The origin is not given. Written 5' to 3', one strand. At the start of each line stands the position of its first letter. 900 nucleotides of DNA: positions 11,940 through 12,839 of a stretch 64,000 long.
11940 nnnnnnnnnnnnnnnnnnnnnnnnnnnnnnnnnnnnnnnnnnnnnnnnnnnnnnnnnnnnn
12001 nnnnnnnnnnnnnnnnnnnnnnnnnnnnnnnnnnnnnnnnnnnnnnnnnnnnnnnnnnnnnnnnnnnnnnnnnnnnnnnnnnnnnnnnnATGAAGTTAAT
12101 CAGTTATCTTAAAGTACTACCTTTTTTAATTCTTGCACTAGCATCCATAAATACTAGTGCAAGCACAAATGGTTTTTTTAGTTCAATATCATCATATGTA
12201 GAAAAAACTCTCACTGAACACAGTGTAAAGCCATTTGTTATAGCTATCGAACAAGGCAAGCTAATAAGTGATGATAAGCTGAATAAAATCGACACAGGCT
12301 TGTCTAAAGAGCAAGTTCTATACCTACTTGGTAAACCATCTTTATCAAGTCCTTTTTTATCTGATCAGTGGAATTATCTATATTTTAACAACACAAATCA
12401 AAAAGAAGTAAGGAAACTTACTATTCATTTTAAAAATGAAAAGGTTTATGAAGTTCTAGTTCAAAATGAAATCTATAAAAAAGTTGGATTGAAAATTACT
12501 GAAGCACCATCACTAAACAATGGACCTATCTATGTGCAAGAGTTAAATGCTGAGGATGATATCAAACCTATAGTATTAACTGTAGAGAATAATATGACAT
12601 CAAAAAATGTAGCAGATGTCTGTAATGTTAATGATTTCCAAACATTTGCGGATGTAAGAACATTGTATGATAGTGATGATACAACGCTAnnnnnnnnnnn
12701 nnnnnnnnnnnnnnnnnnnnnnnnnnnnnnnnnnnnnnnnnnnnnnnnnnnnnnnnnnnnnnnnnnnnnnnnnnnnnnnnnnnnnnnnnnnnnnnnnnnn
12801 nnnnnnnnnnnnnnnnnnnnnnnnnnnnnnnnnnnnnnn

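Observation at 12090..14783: BamE-like domain fused to the N-terminus of LptD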

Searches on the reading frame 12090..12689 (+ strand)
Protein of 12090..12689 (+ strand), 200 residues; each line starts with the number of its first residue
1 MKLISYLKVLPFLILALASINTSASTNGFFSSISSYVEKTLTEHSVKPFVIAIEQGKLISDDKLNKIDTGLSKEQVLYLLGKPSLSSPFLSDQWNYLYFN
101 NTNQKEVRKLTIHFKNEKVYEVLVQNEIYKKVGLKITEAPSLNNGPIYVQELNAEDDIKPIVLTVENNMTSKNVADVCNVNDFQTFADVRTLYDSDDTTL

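Call 15: search_solved_structures(query=window:12090-12689:+, max_evalue=1, show_alignments=3)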
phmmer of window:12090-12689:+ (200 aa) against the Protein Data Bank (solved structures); distinct sequences matched with E-value up to 1: 22.
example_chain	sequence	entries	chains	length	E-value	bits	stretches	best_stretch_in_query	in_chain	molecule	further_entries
2pxg_A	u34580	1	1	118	2.1e-08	37.3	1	53-120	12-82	Outer membrane protein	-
5wam_A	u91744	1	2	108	7.2e-07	32.4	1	50-117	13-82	Outer membrane protein assembly factor BamE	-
9cmw_E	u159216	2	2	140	1.2e-06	31.7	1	49-117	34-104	Outer membrane protein assembly factor BamE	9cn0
5ljo_E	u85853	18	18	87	2e-06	30.9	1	53-115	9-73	Outer membrane protein assembly factor BamE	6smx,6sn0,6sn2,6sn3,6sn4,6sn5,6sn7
8sqa_E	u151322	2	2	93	2.1e-06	30.9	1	53-115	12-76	Outer membrane protein assembly factor BamE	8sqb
5ekq_E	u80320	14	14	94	2.1e-06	30.8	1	53-115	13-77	Outer membrane protein assembly factor BamE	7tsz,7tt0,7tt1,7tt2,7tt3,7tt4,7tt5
2kxx_A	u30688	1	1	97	2.1e-06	30.8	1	53-115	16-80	Small protein A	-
9h84_E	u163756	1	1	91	2.1e-06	30.8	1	53-115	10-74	Outer membrane protein assembly factor BamE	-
8spr_E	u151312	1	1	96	2.2e-06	30.7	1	53-115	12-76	Outer membrane protein assembly factor BamE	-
2km7_A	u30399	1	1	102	2.5e-06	30.6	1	53-115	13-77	Small protein A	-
5ayw_E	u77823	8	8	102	2.5e-06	30.6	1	53-115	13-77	Outer membrane protein assembly factor BamE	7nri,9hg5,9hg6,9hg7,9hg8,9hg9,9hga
28jl_E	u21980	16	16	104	2.8e-06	30.4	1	53-115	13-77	Outer membrane protein assembly factor BamE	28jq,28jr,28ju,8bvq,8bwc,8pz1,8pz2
9mgg_E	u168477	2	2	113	3.2e-06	30.2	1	53-115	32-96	Outer membrane protein assembly factor BamE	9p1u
6lyq_E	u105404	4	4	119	3.7e-06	30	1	53-114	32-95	Outer membrane protein assembly factor BamE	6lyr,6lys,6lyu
7r1w_E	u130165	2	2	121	3.7e-06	30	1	53-115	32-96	Outer membrane protein assembly factor BamE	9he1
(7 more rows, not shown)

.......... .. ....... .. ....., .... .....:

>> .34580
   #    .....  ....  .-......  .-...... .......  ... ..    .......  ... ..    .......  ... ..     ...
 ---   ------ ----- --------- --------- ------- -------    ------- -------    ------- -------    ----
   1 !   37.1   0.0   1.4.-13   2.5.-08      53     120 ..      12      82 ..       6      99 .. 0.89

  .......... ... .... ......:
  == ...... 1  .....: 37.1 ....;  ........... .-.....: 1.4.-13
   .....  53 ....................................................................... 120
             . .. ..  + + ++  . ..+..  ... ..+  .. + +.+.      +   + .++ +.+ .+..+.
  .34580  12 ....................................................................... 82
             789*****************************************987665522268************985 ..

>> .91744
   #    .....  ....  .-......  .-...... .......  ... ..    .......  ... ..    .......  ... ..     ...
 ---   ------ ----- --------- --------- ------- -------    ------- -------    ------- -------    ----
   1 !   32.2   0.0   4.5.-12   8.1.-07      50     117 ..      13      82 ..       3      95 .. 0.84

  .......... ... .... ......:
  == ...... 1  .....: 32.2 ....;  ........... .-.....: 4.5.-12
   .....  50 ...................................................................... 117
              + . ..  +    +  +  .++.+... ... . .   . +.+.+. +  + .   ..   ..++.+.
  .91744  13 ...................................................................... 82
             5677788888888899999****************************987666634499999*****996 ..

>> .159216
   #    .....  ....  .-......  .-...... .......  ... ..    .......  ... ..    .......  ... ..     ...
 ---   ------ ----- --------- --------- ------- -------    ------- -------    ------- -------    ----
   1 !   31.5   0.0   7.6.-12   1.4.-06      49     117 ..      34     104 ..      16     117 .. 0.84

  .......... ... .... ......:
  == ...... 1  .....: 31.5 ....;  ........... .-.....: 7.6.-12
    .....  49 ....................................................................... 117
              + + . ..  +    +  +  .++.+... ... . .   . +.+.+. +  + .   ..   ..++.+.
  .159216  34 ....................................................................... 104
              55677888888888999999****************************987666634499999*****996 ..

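Call 18: search_protein_representatives(protein=window:12165-12659:+)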
Query: 165 residues. Proteins with E-value up to 0.001 (for the whole library): 1715; up to 1e-10: 19; up to 1e-30: 5. The best 150 are listed.
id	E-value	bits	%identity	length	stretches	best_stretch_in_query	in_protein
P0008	1.5e-62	226.3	63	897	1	3-165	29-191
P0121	1.8e-49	183.9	60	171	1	3-143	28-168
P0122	1.5e-42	161.4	66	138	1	2-110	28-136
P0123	2.5e-35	137.9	50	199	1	3-123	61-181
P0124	8.1e-32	126.5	47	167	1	5-123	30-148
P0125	9.5e-29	116.5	50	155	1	5-111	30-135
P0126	4.7e-27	111.0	49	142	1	4-120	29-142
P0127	1.2e-22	96.8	47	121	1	5-93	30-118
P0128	5.1e-18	81.7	56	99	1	38-110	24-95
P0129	8.4e-16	74.5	44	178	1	21-123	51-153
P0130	8.8e-15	71.2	42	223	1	21-110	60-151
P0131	1.1e-14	70.9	61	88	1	2-62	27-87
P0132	8.6e-14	68.0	48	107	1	3-69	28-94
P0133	1.2e-13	67.4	33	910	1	22-161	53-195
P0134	1.8e-13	66.9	39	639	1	22-121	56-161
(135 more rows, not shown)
